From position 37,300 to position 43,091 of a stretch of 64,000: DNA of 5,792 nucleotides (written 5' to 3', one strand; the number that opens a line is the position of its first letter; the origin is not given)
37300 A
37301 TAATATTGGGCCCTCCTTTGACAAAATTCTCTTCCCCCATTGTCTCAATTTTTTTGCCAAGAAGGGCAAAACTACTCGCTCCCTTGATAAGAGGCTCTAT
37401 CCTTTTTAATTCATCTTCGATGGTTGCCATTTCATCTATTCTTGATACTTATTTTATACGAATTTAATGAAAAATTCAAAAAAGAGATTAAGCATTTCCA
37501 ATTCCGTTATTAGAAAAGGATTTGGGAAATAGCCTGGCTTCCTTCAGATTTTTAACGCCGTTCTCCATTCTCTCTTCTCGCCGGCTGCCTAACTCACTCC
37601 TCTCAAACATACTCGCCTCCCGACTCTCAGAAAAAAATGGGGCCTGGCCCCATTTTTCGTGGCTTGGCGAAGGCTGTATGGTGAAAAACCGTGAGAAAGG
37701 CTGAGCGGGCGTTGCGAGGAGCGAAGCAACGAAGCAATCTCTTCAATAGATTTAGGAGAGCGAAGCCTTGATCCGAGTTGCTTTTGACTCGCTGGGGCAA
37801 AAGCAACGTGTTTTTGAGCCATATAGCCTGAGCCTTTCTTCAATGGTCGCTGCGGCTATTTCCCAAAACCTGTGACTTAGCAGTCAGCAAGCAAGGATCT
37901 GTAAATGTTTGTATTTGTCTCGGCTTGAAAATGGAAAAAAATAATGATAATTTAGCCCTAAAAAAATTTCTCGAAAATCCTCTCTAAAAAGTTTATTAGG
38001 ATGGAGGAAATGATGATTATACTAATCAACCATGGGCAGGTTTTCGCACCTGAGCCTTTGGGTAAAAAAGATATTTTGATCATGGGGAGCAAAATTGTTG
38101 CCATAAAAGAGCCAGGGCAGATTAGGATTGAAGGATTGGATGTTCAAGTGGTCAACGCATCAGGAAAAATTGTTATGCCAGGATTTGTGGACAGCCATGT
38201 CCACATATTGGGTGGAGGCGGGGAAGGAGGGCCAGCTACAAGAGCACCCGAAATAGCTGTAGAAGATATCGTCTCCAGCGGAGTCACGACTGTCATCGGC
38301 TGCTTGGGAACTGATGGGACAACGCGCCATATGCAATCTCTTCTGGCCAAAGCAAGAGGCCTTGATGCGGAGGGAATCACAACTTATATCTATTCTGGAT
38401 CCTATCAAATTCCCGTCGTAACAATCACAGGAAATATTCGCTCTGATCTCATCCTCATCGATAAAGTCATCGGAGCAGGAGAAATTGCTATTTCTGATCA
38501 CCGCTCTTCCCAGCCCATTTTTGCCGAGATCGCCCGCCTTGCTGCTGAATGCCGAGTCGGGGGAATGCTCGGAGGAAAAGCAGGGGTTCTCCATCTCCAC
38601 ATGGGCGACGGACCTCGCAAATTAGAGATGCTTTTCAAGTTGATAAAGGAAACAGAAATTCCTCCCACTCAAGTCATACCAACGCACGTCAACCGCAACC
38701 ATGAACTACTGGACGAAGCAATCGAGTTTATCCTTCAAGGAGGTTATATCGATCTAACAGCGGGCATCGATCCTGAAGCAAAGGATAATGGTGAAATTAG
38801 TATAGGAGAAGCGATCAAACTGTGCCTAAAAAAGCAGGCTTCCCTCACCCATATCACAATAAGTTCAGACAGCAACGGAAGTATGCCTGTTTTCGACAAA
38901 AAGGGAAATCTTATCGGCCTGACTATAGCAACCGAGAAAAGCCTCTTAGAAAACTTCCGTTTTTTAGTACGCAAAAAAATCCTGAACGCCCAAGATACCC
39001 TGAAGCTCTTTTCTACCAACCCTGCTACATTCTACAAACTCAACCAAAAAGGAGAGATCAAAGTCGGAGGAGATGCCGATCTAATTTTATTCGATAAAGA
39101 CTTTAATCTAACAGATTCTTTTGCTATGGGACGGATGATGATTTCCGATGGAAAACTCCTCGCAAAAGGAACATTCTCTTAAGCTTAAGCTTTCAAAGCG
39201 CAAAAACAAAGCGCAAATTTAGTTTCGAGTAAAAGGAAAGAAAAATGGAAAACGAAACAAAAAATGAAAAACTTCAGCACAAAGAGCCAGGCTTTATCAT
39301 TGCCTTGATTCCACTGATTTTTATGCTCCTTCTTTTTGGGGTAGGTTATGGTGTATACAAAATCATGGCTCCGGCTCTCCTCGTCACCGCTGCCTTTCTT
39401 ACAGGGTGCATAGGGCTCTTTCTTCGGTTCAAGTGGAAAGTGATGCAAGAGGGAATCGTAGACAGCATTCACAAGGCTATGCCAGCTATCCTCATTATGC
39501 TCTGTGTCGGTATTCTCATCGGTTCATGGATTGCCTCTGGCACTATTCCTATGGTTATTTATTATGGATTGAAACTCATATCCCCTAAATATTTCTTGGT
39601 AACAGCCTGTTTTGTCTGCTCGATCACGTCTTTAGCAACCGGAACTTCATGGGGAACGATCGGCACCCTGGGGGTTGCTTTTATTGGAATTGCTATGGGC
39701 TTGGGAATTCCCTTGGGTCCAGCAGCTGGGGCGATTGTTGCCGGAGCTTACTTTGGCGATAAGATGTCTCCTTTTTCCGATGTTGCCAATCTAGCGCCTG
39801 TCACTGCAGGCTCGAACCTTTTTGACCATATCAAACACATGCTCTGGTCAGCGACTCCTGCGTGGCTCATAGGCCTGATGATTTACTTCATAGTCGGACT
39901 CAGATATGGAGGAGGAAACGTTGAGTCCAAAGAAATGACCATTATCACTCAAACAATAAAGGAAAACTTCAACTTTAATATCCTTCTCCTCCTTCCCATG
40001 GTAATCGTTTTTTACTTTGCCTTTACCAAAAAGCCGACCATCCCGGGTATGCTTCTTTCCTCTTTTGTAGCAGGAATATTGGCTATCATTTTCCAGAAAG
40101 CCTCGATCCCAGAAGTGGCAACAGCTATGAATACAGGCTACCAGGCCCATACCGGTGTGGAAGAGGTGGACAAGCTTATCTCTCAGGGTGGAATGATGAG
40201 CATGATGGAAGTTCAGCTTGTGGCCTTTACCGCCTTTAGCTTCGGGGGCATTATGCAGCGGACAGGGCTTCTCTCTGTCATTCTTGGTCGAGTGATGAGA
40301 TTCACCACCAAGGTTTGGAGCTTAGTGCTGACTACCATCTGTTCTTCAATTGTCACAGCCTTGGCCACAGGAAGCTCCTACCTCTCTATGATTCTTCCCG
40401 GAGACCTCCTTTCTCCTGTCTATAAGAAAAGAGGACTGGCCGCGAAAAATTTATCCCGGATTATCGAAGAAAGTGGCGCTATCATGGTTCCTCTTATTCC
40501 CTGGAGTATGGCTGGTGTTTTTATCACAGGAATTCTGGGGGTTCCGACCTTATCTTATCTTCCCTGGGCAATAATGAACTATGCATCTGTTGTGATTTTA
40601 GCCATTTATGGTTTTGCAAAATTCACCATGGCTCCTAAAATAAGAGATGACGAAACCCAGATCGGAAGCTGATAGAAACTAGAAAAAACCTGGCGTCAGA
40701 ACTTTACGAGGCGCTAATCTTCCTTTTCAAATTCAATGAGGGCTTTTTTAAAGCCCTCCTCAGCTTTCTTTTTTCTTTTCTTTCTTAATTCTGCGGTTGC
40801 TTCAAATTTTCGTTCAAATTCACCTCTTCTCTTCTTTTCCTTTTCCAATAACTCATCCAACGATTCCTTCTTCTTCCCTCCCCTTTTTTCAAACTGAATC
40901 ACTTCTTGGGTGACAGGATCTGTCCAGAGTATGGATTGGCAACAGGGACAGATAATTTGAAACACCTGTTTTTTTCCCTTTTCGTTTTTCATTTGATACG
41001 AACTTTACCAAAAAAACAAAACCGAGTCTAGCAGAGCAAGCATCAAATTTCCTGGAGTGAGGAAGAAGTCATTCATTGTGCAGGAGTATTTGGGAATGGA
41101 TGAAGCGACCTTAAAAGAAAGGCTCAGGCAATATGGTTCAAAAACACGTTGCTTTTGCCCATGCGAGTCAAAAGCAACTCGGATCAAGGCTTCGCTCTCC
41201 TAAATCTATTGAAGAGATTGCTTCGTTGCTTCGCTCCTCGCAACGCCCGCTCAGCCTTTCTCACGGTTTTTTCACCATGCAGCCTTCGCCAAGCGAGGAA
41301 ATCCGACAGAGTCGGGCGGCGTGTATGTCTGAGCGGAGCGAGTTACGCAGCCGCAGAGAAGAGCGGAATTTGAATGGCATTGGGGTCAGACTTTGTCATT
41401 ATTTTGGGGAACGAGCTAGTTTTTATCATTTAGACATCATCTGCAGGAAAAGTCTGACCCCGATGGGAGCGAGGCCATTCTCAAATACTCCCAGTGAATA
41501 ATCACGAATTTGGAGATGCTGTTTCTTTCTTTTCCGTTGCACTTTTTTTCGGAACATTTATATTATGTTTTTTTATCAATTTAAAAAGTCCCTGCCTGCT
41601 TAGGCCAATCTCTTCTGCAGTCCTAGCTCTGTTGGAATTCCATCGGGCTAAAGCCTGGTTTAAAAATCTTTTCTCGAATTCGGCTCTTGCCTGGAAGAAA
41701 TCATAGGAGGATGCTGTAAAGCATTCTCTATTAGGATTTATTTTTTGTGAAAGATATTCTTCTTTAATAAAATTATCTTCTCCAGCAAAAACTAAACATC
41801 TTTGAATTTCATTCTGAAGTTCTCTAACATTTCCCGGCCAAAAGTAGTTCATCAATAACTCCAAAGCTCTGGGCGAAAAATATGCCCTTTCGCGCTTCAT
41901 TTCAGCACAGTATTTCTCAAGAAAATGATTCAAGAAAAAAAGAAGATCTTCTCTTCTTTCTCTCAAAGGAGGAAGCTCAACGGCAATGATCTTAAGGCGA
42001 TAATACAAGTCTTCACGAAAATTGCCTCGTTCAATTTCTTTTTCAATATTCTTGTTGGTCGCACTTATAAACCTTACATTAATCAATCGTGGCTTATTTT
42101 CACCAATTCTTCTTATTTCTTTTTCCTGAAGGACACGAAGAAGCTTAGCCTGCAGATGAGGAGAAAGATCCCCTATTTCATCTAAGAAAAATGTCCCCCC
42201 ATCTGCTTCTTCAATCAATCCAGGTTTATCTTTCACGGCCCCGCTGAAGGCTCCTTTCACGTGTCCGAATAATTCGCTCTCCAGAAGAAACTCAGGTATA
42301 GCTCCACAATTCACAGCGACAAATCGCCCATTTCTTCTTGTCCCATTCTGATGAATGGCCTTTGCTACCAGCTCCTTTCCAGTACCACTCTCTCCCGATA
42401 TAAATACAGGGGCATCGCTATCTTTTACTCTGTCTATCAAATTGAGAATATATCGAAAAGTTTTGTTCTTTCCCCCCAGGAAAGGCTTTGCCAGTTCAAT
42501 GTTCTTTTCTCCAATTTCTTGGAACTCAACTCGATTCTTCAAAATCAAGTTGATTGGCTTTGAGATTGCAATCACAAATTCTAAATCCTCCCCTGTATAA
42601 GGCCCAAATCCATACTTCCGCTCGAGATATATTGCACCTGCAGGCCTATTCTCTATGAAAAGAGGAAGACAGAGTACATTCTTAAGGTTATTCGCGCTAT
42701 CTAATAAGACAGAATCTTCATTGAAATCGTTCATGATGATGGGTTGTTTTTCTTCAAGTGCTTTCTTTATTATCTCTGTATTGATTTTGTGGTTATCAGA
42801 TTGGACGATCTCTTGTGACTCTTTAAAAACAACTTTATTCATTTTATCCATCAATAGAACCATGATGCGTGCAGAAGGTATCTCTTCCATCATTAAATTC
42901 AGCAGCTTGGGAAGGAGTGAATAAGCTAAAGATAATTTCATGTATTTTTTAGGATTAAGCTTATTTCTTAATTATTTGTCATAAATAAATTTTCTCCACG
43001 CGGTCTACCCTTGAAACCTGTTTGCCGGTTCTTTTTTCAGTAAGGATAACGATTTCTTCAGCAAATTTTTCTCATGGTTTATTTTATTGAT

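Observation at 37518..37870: Non-coding MITE-like element family with terminal inverted repeats and a highly conserved, hairpin-rich core of about 178 nt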

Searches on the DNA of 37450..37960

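Call 71: search_rna_families(source=window, start=37450, end=37960, threshold=evalue, max_evalue=1)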
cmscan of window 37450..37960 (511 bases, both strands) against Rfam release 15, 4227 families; matches with E-value up to 1: 0.
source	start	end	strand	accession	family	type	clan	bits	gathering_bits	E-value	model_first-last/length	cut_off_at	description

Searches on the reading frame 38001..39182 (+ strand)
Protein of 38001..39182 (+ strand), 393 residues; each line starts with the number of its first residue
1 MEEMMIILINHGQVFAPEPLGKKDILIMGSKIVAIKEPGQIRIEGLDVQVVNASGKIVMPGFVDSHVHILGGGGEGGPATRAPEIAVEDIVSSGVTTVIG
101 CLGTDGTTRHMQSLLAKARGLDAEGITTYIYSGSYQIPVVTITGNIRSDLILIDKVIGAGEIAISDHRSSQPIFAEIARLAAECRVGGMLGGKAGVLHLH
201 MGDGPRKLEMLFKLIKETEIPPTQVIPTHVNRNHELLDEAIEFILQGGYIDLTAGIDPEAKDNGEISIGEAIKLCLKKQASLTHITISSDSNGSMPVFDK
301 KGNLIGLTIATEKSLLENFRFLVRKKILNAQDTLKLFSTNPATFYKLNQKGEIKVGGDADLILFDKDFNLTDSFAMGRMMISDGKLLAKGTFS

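Call 93: search_protein_families(library=pfam, proteins=[window:38001-39182:+], max_evalue=0.00001)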
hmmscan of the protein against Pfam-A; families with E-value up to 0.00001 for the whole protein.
window:38001-39182:+ (393 aa): 2 families
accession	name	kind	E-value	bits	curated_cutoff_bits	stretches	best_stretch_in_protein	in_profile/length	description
PF07969.17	Amidohydro_3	-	8.3e-16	58.9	29.7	1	49-87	1-38/472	Amidohydrolase family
PF01979.26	Amidohydro_1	-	2.3e-15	57.1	25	1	281-373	244-326/345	Amidohydrolase family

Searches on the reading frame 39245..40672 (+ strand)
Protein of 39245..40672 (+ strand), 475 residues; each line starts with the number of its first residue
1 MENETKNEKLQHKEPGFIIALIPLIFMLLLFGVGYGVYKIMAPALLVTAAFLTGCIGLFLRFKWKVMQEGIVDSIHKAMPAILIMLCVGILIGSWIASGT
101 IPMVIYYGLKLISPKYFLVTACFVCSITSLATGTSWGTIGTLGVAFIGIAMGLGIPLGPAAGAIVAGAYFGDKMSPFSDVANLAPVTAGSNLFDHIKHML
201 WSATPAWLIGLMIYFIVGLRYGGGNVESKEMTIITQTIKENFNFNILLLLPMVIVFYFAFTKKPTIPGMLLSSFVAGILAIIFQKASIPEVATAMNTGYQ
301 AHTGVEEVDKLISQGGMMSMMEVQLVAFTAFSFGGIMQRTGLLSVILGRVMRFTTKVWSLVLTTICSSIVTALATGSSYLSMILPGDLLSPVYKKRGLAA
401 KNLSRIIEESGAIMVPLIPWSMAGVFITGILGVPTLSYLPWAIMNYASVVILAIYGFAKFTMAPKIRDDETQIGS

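Call 93: search_protein_families(library=pfam, proteins=[window:39245-40672:+], max_evalue=0.00001)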
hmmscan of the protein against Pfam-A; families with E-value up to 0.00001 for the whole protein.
window:39245-40672:+ (475 aa): 1 family
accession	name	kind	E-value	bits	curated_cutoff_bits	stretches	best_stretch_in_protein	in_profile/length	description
PF03553.21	Na_H_antiporter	-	4e-59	200.8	23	2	167-458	1-301/303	Na+/H+ antiporter family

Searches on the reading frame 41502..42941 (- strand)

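Call 93: search_protein_families(library=pfam, proteins=[window:41502-42941:-], max_evalue=0.00001)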
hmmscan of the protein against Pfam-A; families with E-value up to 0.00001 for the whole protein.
window:41502-42941:- (479 aa): 6 families
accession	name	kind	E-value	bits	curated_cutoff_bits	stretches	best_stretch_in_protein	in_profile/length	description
PF00158.32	Sigma54_activat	-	1.3e-68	230.3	20.2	1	157-321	3-167/168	Sigma-54 interaction domain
PF14532.12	Sigma54_activ_2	-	4.4e-23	82.5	25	1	164-326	9-138/138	Sigma-54 interaction domain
PF25601.1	AAA_lid_14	-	7.8e-21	74.1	27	1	327-405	1-78/87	AAA+ ATPase lid domain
PF13185.12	GAF_2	-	3.7e-07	30.9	28.6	1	9-130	7-131/136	GAF domain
PF07728.20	AAA_5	-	1.1e-06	29.1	22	1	178-298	1-124/139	AAA domain (dynein-related subfamily)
PF01590.32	GAF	-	1.3e-06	29.5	22.4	1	16-130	12-129/133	GAF domain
